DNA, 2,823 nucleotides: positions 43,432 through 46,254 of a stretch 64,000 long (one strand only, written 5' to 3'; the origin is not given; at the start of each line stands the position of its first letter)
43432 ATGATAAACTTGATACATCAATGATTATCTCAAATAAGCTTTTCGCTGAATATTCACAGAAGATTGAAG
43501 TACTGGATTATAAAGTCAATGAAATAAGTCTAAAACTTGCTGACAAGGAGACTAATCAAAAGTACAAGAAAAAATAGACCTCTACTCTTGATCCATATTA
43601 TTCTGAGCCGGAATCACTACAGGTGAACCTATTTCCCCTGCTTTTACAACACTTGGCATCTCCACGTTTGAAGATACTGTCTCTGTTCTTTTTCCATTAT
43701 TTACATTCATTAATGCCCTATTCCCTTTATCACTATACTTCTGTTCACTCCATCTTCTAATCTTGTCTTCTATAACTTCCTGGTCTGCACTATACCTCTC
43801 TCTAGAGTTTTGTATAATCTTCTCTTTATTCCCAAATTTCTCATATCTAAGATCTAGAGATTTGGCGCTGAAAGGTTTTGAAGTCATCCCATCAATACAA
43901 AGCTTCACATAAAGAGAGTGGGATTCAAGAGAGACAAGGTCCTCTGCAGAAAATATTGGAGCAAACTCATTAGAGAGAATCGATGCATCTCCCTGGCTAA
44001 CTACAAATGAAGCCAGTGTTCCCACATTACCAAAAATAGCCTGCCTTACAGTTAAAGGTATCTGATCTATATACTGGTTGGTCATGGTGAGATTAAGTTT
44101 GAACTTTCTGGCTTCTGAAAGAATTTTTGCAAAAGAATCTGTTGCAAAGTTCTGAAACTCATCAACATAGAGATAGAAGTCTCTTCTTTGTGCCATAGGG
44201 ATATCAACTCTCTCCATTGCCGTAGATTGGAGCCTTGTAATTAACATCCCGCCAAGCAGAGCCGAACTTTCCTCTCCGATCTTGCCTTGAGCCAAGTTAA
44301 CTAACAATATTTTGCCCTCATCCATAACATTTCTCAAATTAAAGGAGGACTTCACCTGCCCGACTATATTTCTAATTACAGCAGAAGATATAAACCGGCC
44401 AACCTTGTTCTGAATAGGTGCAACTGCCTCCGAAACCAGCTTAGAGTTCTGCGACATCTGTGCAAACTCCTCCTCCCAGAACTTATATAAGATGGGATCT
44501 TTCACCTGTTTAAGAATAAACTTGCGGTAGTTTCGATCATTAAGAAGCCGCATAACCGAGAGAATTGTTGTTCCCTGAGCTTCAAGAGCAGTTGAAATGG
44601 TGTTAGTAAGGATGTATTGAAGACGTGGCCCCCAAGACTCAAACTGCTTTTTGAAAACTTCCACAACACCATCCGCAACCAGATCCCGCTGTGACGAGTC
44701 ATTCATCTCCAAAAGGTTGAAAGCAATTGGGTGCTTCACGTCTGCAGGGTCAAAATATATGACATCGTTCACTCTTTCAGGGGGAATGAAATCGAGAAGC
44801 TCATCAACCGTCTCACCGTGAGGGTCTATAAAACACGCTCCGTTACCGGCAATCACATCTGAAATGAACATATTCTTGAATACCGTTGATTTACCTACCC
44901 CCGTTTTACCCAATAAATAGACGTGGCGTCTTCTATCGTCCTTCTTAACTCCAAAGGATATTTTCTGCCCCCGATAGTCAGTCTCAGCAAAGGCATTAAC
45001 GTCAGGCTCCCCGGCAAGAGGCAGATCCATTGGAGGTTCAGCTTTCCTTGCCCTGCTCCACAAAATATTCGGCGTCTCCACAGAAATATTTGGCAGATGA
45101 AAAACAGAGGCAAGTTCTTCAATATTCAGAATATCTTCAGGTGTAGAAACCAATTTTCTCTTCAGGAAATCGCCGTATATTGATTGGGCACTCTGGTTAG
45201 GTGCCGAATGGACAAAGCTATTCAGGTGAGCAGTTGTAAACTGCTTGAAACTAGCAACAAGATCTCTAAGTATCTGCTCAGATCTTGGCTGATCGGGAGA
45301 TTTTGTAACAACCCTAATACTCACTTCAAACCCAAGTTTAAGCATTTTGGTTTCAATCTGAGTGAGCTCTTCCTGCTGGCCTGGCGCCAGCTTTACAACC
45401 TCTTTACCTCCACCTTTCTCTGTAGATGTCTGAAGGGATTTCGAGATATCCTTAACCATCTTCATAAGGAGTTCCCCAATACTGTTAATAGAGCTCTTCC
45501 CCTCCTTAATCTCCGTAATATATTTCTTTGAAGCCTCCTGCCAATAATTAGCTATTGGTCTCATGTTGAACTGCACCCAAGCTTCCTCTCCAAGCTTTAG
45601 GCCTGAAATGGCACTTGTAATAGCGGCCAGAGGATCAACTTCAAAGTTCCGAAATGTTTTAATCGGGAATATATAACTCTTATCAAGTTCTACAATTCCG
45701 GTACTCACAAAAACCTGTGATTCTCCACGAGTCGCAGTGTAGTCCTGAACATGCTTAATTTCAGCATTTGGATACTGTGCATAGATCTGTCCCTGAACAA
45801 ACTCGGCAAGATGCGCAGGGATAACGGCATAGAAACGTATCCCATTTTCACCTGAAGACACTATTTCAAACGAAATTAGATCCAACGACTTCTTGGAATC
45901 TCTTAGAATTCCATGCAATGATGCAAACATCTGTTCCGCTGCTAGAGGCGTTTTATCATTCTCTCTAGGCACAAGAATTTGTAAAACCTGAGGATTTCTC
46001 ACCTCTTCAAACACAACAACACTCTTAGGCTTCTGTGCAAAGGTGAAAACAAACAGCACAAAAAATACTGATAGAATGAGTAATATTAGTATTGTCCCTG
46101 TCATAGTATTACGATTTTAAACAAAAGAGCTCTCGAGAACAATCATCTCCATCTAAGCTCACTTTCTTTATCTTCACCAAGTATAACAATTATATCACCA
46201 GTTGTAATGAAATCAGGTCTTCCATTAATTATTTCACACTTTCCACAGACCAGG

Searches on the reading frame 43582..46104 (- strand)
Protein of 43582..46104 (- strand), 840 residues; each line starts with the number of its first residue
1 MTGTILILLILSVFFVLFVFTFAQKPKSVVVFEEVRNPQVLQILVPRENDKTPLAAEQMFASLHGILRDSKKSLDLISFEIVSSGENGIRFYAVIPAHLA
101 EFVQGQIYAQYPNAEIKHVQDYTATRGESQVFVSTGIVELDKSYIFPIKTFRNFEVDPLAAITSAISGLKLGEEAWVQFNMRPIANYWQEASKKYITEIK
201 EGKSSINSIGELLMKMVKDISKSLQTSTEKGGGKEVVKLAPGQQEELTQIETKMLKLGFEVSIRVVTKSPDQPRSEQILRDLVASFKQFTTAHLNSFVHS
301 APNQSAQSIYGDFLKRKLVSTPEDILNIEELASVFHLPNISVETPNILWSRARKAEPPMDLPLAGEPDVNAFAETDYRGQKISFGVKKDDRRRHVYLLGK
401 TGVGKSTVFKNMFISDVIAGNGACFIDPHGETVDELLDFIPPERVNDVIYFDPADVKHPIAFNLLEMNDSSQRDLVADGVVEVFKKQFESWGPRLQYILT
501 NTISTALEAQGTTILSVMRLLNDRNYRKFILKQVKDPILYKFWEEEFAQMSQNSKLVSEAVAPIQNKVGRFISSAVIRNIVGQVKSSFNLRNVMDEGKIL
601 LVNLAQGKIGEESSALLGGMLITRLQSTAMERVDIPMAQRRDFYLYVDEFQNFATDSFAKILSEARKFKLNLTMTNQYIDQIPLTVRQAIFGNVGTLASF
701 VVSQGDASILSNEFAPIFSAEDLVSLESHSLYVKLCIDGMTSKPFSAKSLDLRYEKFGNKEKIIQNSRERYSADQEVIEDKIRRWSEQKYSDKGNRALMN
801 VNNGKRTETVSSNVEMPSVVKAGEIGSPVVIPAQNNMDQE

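Call 20: search_protein_families(library=pfam, proteins=[window:43582-46104:-], max_evalue=0.001)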
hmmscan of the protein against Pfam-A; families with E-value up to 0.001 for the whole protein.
window:43582-46104:- (840 aa): 2 families
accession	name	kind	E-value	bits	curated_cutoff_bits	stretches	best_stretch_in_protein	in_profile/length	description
PF10412.15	TrwB_AAD_bind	-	2.6e-06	27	20.5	1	387-682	10-286/387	Type IV secretion-system coupling protein DNA-binding domain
PF01935.23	DUF87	-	7.2e-05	23.4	23.2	1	390-469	21-94/220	Helicase HerA, central domain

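Call 98: search_protein_families(library=padloc, proteins=[window:43585-46104:-], max_evalue=0.01)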
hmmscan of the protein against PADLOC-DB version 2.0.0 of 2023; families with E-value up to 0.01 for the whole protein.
window:43585-46104:- (840 aa): 3 families
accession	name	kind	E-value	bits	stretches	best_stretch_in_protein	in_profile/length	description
PDLC04140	mad8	-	7.1e-13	46.7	1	380-694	14-245/314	mads_8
PDLC04103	HerA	-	3.4e-06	23.7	0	648-698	459-505/579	-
PDLC04105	HerA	-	0.0024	14.5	0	393-432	167-207/576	-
